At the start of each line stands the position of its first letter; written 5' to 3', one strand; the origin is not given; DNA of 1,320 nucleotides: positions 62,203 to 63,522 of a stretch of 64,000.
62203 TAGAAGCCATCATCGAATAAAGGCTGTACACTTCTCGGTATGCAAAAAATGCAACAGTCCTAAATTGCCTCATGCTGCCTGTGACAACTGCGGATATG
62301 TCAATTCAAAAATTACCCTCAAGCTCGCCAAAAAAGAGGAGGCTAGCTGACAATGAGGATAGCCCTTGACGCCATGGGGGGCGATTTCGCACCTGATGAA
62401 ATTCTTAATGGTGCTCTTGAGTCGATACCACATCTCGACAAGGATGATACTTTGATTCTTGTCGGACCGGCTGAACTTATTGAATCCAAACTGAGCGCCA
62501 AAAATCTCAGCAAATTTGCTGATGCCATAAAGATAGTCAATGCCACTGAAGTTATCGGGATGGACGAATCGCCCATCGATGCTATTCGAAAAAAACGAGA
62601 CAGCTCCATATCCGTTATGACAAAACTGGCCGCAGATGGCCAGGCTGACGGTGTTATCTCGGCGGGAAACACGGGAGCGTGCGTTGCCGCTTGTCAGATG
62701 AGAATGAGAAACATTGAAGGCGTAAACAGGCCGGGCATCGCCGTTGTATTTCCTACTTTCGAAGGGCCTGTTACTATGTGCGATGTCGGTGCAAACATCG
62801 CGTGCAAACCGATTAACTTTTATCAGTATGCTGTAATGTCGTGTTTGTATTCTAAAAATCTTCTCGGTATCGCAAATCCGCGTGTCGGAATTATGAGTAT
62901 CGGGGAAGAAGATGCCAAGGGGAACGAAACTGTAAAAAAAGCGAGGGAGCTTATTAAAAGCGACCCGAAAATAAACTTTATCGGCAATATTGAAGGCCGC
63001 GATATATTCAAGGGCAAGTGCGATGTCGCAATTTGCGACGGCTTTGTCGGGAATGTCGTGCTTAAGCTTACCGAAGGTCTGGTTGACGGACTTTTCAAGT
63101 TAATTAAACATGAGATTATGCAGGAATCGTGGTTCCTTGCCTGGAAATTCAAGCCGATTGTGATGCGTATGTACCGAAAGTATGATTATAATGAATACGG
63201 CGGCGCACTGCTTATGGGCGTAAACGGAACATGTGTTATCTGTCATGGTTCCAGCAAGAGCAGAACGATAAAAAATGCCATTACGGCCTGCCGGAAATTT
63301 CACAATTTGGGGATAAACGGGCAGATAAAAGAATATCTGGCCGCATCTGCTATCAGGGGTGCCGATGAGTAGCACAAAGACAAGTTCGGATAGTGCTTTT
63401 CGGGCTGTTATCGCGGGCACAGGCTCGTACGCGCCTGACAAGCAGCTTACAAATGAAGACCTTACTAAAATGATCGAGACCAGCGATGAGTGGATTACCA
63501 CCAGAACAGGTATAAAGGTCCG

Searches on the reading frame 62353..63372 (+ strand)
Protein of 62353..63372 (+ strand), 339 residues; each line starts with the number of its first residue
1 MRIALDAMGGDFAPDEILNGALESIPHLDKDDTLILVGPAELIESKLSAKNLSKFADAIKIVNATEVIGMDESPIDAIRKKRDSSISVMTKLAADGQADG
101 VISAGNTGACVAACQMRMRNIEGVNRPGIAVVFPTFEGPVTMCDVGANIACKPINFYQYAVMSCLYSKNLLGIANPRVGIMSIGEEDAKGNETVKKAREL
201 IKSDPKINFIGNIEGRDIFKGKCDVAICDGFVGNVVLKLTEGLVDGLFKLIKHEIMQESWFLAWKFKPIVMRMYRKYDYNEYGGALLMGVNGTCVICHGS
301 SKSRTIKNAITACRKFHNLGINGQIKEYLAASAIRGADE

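Call 55: find_encoding_contigs(protein=window:62353-63372:+, flank=10000, max_places=4)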
Protein window:62353-63372:+ (339 aa): 10 contigs read that carry it; 4 places shown.
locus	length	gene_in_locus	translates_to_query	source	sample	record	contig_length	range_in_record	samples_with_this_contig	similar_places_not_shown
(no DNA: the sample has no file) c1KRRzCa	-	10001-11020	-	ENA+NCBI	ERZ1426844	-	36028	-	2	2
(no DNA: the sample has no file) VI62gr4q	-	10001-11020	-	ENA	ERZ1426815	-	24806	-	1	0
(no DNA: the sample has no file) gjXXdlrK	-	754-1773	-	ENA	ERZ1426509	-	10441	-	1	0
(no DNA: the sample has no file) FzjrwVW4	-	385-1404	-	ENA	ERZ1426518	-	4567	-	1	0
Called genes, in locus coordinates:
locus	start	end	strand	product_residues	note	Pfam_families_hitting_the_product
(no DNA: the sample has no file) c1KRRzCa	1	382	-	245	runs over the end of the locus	PF02463:SMC_N (faint), PF00005:ABC_tran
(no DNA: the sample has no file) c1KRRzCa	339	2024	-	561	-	PF25881:HH_YBHG (weak), PF25990:Beta-barrel_YknX, PF25975:CzcB_C (weak)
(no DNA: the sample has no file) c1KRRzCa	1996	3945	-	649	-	PF02321:OEP (weak)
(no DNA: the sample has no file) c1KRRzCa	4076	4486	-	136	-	-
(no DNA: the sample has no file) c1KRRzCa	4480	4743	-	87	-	-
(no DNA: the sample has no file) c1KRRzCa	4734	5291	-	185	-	PF04542:Sigma70_r2, PF08281:Sigma70_r4_2, PF04545:Sigma70_r4 (weak)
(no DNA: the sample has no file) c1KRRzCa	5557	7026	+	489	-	PF00089:Trypsin, PF13365:Trypsin_2, PF00595:PDZ (weak), PF13180:PDZ_2, PF17820:PDZ_6 (weak), PF00595:PDZ (weak), PF12812:PDZ_1 (weak), PF13180:PDZ_2 (weak), +1 more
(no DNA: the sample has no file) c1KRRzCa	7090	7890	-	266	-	PF00155:Aminotran_1_2, PF01041:DegT_DnrJ_EryC1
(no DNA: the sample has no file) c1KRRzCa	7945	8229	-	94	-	-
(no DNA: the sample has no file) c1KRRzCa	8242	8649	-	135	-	-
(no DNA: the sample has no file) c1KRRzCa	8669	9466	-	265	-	-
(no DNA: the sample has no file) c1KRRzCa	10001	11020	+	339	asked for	PF02504:FA_synthesis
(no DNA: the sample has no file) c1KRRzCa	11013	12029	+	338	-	PF00108:Thiolase_N, PF08545:ACP_syn_III, PF08541:ACP_syn_III_C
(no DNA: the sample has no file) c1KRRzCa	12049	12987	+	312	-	PF00698:Acyl_transf_1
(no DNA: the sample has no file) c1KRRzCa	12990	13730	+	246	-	PF00106:adh_short, PF08659:KR, PF13561:adh_short_C2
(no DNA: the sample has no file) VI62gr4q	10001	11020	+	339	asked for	PF02504:FA_synthesis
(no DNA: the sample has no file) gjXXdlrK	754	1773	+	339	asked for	PF02504:FA_synthesis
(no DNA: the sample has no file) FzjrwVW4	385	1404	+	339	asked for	PF02504:FA_synthesis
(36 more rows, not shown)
